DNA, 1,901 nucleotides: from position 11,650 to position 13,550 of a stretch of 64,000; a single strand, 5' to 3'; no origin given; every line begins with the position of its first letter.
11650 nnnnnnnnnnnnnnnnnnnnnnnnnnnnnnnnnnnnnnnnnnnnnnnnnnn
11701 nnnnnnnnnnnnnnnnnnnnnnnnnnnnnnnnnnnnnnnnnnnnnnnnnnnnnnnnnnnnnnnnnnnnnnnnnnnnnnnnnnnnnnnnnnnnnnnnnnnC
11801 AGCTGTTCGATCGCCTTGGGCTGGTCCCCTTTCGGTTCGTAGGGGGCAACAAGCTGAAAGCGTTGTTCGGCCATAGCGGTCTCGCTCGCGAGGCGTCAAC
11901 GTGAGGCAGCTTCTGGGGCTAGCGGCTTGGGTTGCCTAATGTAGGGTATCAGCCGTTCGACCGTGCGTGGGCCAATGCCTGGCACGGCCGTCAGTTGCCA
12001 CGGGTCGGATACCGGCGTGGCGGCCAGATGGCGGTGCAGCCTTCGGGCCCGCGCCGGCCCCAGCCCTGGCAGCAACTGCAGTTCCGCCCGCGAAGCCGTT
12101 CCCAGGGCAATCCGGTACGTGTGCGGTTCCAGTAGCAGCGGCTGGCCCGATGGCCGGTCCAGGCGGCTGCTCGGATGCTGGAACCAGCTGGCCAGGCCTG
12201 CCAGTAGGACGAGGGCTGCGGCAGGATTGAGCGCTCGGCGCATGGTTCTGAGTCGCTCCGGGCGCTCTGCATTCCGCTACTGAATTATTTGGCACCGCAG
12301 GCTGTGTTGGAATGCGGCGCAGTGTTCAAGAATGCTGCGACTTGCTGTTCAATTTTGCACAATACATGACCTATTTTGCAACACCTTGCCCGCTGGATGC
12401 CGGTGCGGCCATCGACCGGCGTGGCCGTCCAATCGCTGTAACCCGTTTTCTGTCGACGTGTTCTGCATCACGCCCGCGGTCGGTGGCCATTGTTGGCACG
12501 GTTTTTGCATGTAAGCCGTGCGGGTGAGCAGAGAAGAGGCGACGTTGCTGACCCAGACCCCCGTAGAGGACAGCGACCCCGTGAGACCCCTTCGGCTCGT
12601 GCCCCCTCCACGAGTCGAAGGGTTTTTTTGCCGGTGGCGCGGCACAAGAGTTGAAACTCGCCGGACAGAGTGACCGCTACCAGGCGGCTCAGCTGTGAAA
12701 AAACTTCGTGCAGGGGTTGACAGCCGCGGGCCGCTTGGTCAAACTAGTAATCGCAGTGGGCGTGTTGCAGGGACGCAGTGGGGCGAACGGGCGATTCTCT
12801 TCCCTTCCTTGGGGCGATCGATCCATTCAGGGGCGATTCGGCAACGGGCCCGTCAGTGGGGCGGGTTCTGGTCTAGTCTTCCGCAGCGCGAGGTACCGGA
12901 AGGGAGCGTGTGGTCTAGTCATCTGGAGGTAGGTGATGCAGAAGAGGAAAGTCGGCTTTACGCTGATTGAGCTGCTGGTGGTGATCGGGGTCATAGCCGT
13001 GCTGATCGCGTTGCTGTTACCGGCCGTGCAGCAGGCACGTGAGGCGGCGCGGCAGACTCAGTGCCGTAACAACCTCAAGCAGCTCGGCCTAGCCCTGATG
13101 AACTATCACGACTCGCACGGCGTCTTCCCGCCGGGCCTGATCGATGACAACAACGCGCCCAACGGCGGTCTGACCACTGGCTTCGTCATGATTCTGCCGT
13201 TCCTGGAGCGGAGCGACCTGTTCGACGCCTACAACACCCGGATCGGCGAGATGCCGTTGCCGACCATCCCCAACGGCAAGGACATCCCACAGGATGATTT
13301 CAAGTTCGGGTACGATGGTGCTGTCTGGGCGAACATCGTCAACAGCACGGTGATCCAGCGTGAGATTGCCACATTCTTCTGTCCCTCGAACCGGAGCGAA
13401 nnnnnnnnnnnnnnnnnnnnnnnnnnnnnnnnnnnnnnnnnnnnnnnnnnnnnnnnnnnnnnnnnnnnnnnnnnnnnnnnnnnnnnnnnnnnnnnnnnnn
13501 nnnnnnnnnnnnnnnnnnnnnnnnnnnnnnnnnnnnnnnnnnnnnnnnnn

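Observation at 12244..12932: ORF-poor divergent intergenic region with an intrinsic terminator and a repeat-containing 5' leader: candidate sRNA/regulatory element upstream of the prepilin-like DUF1559 gene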

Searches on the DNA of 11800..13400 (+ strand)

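Call 3: search_rna_families(source=window, start=11800, end=13400, threshold=evalue, max_evalue=10, show_alignments=3)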
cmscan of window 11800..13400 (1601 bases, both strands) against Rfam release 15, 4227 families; matches with E-value up to 10: 3.
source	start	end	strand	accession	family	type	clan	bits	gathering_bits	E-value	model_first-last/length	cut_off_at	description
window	11975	12018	+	RF01988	SECIS_2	Cis-reg;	-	17.7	70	3.8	1-55/55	no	Selenocysteine insertion sequence 2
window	12505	12637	+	RF01719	Pseudomon-1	Gene; sRNA;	-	16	50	4.3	1-116/116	no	Pseudomon-1/ErsA RNA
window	12543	12577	-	RF01357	CRISPR-DR31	Gene; CRISPR;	-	15.6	35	6.1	1-37/37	no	CRISPR RNA direct repeat element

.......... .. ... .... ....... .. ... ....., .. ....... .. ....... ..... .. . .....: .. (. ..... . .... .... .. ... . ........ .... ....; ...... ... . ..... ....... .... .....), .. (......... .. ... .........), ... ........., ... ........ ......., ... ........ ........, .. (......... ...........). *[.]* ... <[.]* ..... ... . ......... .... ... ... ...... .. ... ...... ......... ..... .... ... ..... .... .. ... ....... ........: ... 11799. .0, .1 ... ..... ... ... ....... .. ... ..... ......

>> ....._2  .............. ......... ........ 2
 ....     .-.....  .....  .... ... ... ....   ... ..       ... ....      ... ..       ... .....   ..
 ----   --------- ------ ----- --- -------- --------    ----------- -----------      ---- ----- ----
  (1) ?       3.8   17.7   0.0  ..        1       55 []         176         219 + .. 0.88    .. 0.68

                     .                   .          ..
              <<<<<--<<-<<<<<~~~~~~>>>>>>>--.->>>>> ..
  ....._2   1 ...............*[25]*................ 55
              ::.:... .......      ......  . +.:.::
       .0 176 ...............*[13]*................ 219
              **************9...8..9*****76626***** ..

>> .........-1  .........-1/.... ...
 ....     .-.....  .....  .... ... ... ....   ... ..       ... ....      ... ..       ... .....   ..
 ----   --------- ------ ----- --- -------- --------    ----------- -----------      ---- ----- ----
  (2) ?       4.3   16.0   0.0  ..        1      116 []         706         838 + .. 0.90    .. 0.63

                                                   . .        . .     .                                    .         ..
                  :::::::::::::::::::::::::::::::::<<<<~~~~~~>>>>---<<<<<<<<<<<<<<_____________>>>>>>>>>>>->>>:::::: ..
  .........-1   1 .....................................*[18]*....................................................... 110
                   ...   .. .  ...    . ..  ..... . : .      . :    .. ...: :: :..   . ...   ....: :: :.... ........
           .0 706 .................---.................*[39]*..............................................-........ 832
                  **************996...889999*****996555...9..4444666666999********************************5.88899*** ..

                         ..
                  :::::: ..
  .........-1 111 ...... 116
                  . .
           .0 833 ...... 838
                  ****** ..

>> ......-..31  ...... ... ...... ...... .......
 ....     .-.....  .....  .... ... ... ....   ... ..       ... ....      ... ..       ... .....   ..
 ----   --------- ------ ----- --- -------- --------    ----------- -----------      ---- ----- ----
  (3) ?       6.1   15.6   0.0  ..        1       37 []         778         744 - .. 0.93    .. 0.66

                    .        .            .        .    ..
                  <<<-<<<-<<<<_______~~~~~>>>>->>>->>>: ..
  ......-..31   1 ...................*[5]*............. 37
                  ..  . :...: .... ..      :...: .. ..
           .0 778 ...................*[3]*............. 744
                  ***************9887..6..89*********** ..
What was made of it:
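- On Any curated Rfam family (including Qrr, GlmY/Z, CrcZ, Pxr, RsaE, 6S, tmRNA, RNase P, riboswitches): The best E-values in 11800-13400 were 3.8-6.1 (call 3).
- Closest known: Pseudomon-1/ErsA. Same: The weak alignment covers a terminator with a C-rich loop and a U-tail (16 bits, E = 4.3, call 3).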

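Call 54: build_rna_model(alignment_id=A5, structure=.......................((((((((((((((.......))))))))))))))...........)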
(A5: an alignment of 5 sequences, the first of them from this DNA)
Model R1 built from alignment A5 (5 sequences, 69 columns); structure: as given.
model positions 67; base pairs 14; branch points 0; effective number of sequences 2.08; information 0.838 bits per position. Calibrated on 0.2 Mb of random sequence (short: E-values are rough).
structure used (alignment columns):
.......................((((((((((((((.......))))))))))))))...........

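Call 55: search_with_rna_model(model_id=R1, sources=[window, L001, L002, L003, L004, L005, L006, L007, L008, L009, L010, L011, L012, L013, L014, L015, L016, L017, L018, L019, L020, L021, L040, L042, L043, L044, L048, L053, L056, L077, L083, L085, L087, L088, L089, L090, L091, L101, L102, L103, L104, L105, L106, L107], max_evalue=10)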
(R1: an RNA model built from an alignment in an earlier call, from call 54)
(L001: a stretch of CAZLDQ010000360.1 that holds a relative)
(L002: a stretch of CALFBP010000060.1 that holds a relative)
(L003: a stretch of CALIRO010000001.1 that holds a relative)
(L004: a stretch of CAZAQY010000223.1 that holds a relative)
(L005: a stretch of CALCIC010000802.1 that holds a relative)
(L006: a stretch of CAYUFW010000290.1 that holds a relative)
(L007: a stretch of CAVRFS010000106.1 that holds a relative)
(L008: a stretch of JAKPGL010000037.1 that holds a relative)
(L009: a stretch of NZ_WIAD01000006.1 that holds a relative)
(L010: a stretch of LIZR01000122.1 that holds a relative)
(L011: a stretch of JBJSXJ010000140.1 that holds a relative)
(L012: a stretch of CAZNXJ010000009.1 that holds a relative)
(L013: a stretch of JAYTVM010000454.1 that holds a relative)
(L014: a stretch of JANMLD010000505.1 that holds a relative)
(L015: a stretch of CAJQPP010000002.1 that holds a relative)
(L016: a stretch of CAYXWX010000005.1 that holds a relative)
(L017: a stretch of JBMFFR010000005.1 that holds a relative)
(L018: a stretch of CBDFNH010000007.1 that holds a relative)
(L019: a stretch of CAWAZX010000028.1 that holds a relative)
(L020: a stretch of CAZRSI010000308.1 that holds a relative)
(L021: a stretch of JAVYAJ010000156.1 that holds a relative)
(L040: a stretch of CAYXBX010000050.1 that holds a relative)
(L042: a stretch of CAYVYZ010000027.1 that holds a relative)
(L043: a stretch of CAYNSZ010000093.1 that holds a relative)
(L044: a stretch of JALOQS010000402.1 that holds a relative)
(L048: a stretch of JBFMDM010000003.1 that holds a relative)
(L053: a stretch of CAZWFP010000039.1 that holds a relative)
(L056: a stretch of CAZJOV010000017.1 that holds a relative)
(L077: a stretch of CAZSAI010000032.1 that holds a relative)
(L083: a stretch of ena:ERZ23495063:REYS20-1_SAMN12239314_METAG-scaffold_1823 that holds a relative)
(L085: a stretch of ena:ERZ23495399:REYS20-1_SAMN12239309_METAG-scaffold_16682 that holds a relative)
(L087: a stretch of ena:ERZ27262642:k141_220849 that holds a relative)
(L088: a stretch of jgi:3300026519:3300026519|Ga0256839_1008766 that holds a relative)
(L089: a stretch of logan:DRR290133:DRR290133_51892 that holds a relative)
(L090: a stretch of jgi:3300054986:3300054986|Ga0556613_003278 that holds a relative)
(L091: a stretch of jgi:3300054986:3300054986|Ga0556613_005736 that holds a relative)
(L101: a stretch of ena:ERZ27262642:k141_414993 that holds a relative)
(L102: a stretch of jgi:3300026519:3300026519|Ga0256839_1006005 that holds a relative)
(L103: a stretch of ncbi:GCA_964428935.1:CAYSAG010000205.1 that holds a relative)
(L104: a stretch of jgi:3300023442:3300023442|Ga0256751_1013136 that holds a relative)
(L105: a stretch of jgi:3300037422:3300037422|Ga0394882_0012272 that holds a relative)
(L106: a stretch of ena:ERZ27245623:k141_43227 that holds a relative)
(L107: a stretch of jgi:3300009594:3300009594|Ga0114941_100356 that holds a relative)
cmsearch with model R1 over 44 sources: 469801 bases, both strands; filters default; matches with E-value up to 10: 28.
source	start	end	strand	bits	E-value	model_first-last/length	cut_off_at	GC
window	12566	12632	+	92.4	4.9e-23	1-67/67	no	0.64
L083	3659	3725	+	90.7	1.5e-22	1-67/67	no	0.63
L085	2630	2696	+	90.7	1.5e-22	1-67/67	no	0.63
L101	9077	9142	-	86.8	1.7e-21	1-67/67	no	0.67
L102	7848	7913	-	86.8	1.7e-21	1-67/67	no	0.67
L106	5165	5230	-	81.8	4.3e-20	1-67/67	no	0.67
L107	2267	2332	-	81.8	4.3e-20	1-67/67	no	0.67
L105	5061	5126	-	80.9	7.5e-20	1-67/67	no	0.67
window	14152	14199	+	19.7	0.0061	1-67/67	no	0.67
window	12588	12622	-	16.8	0.038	23-57/67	no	0.71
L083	3681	3715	-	16.8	0.038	23-57/67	no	0.71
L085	2652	2686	-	16.8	0.038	23-57/67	no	0.71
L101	9087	9120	+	14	0.23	23-57/67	no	0.79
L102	7858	7891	+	14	0.23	23-57/67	no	0.79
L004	706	741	+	12.6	0.56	26-54/67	no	0.78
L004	7911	7949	+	11.3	1.2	1-67/67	no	0.67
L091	3006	3045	-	11.2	1.3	1-67/67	no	0.52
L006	6314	6358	-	11.1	1.4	1-67/67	no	0.56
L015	9102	9149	+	10.1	2.7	1-67/67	no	0.48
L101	8424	8475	-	9.7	3.4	1-67/67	no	0.67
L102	7195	7246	-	9.7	3.4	1-67/67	no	0.67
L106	5176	5208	+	9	5.5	24-56/67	no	0.82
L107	2278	2310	+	9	5.5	24-56/67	no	0.82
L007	8343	8370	+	8.6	6.9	26-54/67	no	0.68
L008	5491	5524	+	8.5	7.1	23-65/67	no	0.56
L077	10933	10973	+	8.5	7.2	1-67/67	no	0.44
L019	3494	3508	+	8.4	7.7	1-67/67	no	0.67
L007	12216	12232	+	8.1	9.3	1-67/67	no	0.71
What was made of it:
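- The family was not found in 37 more distant planctomycete uvrB loci (call 55). The family has a narrow phylogenetic range (call 55).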

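Call 70: search_with_rna_model(model_id=R1, sources=[L108, L109, L103], max_evalue=1, filters=off, show_alignments=3)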
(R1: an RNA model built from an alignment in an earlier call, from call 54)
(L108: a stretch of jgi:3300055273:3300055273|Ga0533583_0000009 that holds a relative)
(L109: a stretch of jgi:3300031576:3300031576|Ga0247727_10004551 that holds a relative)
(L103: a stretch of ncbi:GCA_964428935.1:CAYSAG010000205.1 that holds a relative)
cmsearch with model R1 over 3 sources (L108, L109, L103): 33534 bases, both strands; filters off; matches with E-value up to 1: 12.
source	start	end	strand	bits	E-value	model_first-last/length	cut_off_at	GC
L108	4228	4293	-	81.3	4.1e-21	1-67/67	no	0.68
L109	3988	4053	-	80.9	5.4e-21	1-67/67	no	0.67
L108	10623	10665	+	13.4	0.023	22-67/67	no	0.56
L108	8271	8312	-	10.2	0.18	1-67/67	no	0.69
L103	7981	8038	+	9.1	0.37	1-67/67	no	0.62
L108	4239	4271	+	9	0.39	24-56/67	no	0.82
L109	3999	4031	+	9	0.39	24-56/67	no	0.82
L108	10625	10654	-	8.8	0.45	26-54/67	no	0.7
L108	10496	10535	+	8.7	0.47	1-67/67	no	0.68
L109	11428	11507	-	8.6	0.5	1-67/67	no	0.68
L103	6250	6315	-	8.4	0.56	1-67/67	no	0.55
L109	600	667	+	8.2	0.64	1-67/67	no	0.57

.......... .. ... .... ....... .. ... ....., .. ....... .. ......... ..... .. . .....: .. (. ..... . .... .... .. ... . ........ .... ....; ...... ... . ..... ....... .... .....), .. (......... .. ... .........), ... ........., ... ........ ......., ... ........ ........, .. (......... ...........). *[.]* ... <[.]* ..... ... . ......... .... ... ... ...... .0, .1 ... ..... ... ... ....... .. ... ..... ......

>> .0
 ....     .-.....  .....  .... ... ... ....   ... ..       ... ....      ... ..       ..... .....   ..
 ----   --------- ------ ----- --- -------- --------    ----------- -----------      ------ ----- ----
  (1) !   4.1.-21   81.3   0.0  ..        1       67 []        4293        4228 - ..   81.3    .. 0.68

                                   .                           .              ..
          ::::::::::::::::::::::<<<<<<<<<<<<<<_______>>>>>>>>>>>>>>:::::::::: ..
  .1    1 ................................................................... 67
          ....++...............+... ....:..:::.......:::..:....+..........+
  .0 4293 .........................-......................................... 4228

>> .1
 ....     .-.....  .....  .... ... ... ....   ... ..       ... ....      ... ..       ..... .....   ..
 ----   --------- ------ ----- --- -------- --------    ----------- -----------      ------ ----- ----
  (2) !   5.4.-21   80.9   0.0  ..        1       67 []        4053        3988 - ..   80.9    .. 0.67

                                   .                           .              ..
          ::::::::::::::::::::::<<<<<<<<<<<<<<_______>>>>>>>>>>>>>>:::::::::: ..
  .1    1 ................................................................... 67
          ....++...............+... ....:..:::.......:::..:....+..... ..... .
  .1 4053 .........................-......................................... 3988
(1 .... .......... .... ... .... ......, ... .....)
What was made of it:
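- The promoter was not part of the covariance model that found L108 and L109 (calls 54, 70).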

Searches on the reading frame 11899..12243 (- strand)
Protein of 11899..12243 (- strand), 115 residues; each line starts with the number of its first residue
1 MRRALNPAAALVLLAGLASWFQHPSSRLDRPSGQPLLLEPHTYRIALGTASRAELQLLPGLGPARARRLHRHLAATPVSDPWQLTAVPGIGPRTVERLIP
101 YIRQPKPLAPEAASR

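Call 13: find_encoding_contigs(protein=window:11899-12243:-, flank=6000, max_places=10)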
Protein window:11899-12243:- (115 aa): 3 contigs read that carry it; 2 places shown.
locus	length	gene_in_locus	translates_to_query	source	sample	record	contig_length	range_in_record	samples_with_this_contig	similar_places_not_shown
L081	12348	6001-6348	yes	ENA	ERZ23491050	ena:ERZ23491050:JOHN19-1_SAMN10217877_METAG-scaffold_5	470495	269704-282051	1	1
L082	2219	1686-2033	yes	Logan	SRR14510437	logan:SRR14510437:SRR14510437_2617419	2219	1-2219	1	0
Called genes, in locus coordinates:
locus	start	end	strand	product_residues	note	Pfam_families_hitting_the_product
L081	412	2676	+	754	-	PF05048:NosD (weak), PF13229:Beta_helix, PF13620:CarboxypepD_reg (faint), PF17210:SdrD_B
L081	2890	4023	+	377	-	PF07585:BBP7 (faint)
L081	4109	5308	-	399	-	PF07963:N_methyl (weak), PF07596:SBP_bac_10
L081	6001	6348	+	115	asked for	PF12836:HHH_3, PF00633:HHH (faint), PF14520:HHH_5 (weak)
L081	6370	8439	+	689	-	PF00270:DEAD (faint), PF04851:ResIII, PF17757:UvrB_inter, PF27431:UvrB_3rd, PF00271:Helicase_C, PF12344:UvrB, PF02151:UVR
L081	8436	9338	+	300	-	PF02749:QRPTase_N, PF01729:QRPTase_C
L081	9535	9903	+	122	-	PF00111:Fer2 (faint)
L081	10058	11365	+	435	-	PF03721:UDPG_MGDP_dh_N, PF00984:UDPG_MGDP_dh, PF03720:UDPG_MGDP_dh_C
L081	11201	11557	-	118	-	-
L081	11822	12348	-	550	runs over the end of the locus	PF13428:TPR_14 (weak), PF00595:PDZ, PF13180:PDZ_2, PF17820:PDZ_6, PF03572:Peptidase_S41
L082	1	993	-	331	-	?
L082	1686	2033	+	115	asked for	PF12836:HHH_3, PF00633:HHH (faint), PF14520:HHH_5 (weak)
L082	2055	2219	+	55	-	?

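Call 14: find_homologous_proteins(query=window:11899-12243:-)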
Query window:11899-12243:- (115 aa): 1 proteins with E <= 0.001 among 102 candidates.
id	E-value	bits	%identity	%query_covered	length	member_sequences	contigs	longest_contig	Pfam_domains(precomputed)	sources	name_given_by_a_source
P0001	1.4e-66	240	100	100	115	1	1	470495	PF14520.13,PF12836.14,PF00633.30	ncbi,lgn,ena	-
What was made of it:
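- Tried and rejected: The ComEA-like protein has no detectable homologue other than itself in the 5.8-billion-protein set (call 14), so it could not serve as an anchor.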

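Call 65: search_protein_families(library=pfam, proteins=[window:11899-12243:-])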
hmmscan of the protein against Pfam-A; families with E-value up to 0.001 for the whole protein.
window:11899-12243:- (115 aa): 5 families
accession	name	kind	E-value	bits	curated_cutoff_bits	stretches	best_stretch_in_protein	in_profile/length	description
PF14520.12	HHH_5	-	4.8e-10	40.2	27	1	54-99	3-52/57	Helix-hairpin-helix domain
PF00633.29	HHH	-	2.4e-09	37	24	1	49-71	7-29/30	Helix-hairpin-helix motif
PF12836.13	HHH_3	-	1.7e-08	34.9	27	1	45-103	6-65/65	Helix-hairpin-helix motif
PF21176.3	RecR_HhH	-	0.00014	22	27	0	83-99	7-23/45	RecR, helix-hairpin-helix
PF14716.13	HHH_8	-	0.00059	20.6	30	0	76-100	42-66/73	Helix-hairpin-helix domain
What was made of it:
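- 11896..12243 (-): comEA-like helix-hairpin-helix gene, first gene of the comEA-uvrB-nadC cluster. It is the constant divergent neighbour of the sRNA. Pfam HHH_3/HHH_5 (call 65).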
